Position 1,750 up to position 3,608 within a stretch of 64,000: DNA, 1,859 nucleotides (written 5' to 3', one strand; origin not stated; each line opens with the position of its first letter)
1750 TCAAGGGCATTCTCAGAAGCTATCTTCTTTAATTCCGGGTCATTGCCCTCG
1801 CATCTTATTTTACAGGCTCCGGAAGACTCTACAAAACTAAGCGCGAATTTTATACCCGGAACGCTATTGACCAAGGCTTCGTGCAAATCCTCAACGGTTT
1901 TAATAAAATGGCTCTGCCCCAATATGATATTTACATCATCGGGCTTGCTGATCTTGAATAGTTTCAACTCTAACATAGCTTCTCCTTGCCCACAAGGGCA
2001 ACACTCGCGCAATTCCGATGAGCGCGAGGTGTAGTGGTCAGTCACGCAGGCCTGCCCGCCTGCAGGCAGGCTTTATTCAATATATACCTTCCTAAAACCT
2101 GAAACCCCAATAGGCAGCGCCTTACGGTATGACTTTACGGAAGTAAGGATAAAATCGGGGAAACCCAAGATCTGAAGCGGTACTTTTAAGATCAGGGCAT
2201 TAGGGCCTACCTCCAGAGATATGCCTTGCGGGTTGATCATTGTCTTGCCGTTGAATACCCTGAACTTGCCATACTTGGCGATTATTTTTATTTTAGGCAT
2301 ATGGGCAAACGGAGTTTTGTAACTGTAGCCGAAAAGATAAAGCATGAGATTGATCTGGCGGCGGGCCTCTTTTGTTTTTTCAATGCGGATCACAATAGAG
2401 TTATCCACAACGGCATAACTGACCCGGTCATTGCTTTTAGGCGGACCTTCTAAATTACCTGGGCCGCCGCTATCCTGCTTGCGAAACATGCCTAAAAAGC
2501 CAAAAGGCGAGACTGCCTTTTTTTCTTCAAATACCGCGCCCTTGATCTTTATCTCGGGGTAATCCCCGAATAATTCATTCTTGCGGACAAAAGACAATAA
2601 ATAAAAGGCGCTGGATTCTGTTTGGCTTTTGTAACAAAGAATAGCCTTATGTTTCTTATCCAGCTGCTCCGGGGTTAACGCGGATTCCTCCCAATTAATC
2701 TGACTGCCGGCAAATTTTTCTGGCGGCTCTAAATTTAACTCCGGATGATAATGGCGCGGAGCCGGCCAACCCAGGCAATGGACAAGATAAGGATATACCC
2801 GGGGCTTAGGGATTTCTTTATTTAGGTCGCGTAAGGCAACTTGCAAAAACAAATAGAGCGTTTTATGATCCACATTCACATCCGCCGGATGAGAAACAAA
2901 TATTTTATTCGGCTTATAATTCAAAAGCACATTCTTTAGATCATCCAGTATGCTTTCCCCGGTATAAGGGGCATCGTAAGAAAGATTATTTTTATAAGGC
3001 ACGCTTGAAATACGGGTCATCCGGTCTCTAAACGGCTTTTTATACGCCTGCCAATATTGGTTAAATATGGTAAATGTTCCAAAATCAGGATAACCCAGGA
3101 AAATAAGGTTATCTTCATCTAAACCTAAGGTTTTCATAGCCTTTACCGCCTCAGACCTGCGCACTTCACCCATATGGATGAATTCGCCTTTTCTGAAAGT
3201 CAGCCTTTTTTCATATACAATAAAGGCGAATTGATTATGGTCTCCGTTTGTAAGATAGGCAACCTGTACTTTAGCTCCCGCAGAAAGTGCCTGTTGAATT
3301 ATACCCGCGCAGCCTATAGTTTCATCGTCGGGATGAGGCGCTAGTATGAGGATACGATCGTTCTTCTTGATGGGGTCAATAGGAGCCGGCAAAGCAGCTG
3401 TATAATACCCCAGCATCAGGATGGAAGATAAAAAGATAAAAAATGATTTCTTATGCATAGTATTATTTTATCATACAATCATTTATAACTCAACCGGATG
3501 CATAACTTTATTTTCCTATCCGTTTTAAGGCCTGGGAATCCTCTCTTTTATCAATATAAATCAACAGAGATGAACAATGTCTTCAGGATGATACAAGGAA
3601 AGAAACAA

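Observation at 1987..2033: ~47-nt two-hairpin leader element shared by two unrelated genes, with a compensatory base-pair change (second copy 41486-41532)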

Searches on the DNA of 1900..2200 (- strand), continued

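Call 64: search_with_rna_model(model_id=R1, sources=[L060, L061, L062, L063, L064, L065, L066, L067, L068, L069, L070, L071, L072, L073, L074, L075, L076, L077, L078, L079, L080, L081, L082, L083, L084, L085, L086, L087, L088, L089, L090, L091, L092, L093, L094, L095, L096, L097, L098, L099, L100, L101, L102, L103, L104, L105, L106, L107, L108, L109, L110, L111, L112, L113, L114, L115, L116, L117, L118, L119, L120, L121, L122, L123, L124, L125, L126, L127, L128, L129, L130, L131, L132, L133, L134, L135, L136, L137, L138, L139], max_evalue=1, make_alignment=true)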
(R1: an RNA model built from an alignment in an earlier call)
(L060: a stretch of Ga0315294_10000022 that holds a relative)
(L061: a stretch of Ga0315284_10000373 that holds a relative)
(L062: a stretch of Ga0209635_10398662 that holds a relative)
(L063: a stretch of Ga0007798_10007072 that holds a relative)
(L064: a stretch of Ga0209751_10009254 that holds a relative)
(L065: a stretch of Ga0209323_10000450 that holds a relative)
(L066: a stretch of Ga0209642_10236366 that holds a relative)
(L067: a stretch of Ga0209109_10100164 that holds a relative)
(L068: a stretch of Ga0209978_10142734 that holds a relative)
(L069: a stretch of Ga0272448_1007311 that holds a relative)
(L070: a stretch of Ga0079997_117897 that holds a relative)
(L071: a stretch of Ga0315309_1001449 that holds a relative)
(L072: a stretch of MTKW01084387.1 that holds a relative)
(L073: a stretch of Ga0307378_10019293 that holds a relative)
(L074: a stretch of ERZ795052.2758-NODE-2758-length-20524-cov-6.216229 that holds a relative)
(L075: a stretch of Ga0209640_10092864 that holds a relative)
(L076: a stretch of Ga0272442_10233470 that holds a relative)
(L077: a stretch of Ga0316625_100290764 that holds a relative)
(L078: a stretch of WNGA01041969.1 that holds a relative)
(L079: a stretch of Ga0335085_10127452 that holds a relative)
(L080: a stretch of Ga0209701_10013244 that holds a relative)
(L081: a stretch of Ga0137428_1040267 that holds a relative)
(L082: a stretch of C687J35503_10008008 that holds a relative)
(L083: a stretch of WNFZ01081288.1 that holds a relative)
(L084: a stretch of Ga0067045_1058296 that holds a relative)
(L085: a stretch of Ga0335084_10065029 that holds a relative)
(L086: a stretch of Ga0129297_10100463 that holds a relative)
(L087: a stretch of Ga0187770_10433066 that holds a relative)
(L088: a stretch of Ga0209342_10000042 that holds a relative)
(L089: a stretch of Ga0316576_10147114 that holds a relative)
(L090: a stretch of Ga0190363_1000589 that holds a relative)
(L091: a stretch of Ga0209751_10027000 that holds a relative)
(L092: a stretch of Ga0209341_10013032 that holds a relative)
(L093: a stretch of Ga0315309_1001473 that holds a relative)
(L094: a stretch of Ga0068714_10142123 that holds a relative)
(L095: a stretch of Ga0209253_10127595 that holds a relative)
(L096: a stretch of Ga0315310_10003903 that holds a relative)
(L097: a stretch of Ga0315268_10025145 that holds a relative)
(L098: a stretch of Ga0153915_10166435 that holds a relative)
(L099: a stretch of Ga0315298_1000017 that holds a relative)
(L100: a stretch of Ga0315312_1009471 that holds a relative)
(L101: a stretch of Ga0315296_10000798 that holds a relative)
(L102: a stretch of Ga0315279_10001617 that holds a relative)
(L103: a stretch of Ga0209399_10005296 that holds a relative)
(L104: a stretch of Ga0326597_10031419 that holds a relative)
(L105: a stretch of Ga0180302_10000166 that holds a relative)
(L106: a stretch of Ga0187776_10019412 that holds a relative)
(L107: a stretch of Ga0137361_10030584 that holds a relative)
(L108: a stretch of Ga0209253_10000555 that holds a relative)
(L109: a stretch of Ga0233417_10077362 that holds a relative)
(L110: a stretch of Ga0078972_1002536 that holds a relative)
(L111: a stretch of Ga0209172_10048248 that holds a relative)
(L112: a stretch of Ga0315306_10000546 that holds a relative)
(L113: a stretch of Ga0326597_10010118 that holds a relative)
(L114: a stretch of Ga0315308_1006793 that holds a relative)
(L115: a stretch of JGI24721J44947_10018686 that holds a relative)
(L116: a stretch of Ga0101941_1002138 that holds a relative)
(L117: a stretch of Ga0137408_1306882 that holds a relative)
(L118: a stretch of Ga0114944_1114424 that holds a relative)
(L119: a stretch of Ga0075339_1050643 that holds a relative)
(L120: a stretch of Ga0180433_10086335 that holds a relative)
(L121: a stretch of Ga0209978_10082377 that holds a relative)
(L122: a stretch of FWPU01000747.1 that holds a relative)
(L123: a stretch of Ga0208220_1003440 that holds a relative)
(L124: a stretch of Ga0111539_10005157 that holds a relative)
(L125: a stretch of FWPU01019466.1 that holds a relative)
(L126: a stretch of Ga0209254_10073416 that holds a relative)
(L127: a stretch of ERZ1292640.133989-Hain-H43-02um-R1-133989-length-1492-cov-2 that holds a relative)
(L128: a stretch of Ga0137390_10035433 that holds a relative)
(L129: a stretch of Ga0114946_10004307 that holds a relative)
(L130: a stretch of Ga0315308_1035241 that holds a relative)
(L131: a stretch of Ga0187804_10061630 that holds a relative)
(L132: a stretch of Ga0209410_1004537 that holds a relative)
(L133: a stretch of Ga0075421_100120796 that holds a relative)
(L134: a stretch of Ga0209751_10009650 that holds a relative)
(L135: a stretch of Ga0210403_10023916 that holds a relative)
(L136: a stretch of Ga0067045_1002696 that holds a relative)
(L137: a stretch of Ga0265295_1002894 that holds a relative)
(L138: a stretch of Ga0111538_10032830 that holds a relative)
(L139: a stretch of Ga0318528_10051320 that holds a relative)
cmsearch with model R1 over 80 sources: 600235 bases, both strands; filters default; matches with E-value up to 1: 0.
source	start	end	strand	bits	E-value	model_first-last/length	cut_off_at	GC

No alignment was stored: fewer than two matches.

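Call 70: search_with_rna_model(model_id=R1, sources=[L140, L141, L142, L143, L144, L145, L146, L147, L001, L003], max_evalue=1, show_alignments=4)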
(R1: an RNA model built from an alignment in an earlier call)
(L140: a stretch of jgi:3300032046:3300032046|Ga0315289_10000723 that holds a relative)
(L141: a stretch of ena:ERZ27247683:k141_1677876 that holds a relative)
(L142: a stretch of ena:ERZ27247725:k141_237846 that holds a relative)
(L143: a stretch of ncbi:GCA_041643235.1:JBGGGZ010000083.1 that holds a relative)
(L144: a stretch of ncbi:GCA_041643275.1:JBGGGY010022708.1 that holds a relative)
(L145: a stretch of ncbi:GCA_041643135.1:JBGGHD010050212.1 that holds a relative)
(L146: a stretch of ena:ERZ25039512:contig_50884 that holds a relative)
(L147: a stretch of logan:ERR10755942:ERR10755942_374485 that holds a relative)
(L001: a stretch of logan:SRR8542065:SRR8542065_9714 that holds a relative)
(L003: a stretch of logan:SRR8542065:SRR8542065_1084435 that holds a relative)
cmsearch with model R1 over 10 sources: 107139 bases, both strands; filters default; matches with E-value up to 1: 2.
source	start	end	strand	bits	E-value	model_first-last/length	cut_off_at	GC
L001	885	936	+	76.7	8.7e-16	1-52/52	no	0.6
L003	1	28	+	16.3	0.093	25-52/52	5'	0.68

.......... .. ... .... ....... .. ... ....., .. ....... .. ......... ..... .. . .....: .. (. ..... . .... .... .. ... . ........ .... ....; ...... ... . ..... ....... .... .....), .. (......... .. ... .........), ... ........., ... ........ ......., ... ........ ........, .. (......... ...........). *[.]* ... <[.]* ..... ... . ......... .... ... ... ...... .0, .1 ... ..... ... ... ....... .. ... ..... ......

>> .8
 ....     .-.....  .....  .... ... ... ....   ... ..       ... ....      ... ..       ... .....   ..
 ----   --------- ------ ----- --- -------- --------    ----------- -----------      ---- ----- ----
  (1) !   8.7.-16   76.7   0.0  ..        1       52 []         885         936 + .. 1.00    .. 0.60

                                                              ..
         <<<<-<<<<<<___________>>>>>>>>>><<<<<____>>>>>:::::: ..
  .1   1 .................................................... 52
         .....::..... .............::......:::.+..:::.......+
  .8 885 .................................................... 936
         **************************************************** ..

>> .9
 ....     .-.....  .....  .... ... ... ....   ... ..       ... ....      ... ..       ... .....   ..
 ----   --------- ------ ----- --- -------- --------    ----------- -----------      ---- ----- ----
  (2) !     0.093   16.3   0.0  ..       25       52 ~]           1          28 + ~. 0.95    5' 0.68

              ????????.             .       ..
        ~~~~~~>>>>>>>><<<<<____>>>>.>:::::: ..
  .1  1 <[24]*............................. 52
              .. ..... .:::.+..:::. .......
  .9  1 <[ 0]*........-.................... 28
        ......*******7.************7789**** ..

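Call 75: build_rna_model(alignment_id=A4)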
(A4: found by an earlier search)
Model R2 built from alignment A4 (68 sequences, 72 columns); structure: stored with the alignment.
model positions 52; base pairs 15; branch points 1; effective number of sequences 8.69; information 1.066 bits per position. Calibrated on 0.2 Mb of random sequence (short: E-values are rough).
structure used (alignment columns):
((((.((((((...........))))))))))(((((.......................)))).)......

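Call 76: search_with_rna_model(model_id=R2, source=window, filters=off, max_evalue=5, show_alignments=8)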
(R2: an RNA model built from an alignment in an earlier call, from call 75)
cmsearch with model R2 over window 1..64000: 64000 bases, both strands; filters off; matches with E-value up to 5: 8.
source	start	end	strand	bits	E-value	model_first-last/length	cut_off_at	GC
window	1981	2032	-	75.4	2.3e-16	1-52/52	no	0.6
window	41479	41530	-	66.4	3.7e-14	1-52/52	no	0.63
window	43973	44021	-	32.7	5.8e-06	1-52/52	no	0.61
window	41532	41573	-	16.6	0.047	1-46/52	no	0.67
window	38567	38594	-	10.9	1.2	1-52/52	no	0.36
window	12024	12049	-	10.8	1.2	4-29/52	no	0.58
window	62192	62230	+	9.1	3.1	1-52/52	no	0.41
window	51524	51558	-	8.8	3.7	1-52/52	no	0.49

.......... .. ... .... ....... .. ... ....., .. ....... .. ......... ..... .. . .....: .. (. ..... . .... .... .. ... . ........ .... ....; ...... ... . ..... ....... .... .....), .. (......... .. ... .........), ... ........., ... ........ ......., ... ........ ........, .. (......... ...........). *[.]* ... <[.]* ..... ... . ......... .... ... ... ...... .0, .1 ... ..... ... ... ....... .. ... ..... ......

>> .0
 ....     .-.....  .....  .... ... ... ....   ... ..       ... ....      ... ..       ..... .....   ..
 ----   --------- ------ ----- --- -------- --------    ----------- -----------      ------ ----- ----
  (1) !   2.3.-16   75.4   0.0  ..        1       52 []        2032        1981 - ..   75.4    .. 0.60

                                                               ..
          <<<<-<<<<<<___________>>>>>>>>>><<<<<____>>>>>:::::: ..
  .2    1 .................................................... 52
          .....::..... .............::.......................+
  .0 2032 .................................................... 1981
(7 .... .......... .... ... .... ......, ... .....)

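Call 100: search_with_rna_model(model_id=R2, sources=[L148, L149, L150, L151, L152], filters=off, max_evalue=5, show_alignments=6)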
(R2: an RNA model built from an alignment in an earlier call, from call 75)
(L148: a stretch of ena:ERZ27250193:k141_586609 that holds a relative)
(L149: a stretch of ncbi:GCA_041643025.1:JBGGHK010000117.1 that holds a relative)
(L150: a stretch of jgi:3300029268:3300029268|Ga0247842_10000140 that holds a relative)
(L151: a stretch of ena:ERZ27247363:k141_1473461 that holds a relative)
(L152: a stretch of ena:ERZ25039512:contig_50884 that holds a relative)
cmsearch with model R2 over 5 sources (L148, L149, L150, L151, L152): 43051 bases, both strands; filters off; matches with E-value up to 5: 9.
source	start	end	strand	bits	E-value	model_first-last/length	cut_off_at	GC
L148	195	245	+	54.4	2e-11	1-52/52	no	0.59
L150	1282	1334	+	46.1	2.2e-09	1-52/52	no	0.64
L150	3944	3996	+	43.4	9.9e-09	1-52/52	no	0.57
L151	1293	1344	+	40.7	4.4e-08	1-52/52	no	0.63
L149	2844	2871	+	10.7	0.84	1-52/52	no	0.32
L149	3133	3186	+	10.4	0.99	1-52/52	no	0.57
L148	144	228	-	10.1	1.2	1-52/52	no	0.55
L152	8244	8281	+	8.5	2.9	1-52/52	no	0.42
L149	111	159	+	7.7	4.6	1-52/52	no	0.49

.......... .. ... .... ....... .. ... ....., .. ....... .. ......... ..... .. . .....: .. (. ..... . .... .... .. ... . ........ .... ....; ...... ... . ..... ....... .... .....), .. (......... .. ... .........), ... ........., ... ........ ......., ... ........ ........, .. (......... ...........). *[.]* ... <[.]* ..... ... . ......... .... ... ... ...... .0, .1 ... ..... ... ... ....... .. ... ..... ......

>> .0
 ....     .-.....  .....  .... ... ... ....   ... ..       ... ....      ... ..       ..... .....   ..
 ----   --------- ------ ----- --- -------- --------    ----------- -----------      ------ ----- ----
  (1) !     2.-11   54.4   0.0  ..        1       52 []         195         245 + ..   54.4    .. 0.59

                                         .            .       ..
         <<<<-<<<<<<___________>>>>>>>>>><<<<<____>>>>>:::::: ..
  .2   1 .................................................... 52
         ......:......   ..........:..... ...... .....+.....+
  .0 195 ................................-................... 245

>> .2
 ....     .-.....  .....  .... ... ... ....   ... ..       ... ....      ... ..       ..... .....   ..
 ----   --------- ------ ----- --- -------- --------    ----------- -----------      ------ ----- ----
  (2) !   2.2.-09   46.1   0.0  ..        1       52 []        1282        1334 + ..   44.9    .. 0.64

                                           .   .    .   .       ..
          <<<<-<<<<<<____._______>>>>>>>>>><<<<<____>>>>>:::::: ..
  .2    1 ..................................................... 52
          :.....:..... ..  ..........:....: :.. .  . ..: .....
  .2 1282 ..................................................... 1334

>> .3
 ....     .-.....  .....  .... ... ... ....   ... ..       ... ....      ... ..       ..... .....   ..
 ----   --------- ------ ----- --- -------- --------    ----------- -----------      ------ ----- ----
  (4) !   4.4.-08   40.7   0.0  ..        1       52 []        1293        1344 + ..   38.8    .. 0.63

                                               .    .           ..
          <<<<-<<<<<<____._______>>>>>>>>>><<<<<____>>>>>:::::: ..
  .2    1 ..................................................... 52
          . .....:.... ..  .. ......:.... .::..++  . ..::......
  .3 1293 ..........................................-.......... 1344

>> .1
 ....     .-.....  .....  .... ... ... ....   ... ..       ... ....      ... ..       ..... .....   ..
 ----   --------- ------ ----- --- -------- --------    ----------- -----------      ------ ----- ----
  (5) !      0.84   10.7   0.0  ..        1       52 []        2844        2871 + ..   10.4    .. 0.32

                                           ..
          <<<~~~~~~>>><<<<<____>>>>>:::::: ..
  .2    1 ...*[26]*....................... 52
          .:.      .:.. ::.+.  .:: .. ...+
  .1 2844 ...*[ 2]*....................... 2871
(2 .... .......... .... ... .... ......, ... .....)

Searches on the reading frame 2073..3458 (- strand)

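Call 16: search_protein_families(library=pfam, proteins=[window:2073-3458:-], max_evalue=0.01)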
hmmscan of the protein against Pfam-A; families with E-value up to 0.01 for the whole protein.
window:2073-3458:- (461 aa): 1 family
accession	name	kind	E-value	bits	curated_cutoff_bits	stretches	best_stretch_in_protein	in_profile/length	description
PF02585.22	PIG-L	-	3.3e-25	89.5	28.2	1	37-206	1-126/129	GlcNAc-PI de-N-acetylase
